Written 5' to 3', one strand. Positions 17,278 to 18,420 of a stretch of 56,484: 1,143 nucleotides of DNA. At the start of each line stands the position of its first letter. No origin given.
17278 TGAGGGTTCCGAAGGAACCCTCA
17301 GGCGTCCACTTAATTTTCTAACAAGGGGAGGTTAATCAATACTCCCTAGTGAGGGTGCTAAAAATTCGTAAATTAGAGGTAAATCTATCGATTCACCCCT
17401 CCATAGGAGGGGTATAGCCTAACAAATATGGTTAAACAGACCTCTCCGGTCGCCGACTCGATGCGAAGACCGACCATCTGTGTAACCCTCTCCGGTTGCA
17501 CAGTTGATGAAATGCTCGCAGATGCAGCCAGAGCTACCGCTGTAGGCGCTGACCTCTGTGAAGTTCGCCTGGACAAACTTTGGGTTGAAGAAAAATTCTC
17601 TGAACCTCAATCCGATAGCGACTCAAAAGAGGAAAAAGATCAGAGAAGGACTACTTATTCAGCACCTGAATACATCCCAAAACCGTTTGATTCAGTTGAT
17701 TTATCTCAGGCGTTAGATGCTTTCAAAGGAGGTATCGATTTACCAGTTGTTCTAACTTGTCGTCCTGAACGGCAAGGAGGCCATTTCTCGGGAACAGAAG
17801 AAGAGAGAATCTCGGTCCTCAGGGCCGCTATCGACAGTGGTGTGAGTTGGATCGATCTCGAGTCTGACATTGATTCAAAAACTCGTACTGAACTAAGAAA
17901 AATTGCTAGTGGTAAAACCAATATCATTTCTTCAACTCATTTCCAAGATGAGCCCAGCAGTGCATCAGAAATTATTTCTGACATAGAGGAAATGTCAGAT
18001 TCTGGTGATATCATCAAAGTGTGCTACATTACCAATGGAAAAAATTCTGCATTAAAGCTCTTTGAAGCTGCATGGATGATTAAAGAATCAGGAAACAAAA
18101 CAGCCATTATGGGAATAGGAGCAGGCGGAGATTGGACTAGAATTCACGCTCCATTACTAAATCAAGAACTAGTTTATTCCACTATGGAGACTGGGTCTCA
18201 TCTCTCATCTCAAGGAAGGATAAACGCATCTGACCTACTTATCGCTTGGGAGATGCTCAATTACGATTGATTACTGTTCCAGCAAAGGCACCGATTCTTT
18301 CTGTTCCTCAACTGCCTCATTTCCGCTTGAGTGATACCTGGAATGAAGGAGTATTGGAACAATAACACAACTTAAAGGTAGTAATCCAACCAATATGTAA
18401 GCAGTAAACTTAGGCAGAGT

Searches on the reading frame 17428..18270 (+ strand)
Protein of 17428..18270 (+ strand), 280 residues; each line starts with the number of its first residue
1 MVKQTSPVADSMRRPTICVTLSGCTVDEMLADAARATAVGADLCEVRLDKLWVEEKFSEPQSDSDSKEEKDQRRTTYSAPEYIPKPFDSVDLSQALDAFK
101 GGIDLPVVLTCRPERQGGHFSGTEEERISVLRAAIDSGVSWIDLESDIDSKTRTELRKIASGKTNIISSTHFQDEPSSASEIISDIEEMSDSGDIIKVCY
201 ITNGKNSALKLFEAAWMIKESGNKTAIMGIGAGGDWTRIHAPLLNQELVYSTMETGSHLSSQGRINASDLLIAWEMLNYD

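Call 21: search_protein_families(library=pfam, proteins=[window:17428-18270:+], max_evalue=0.001)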
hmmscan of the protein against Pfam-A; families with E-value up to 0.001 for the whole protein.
window:17428-18270:+ (280 aa): 1 family
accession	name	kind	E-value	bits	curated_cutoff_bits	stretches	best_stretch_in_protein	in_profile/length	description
PF01487.21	DHquinase_I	-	8.9e-33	114.7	22.2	1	18-270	1-226/230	Type I 3-dehydroquinase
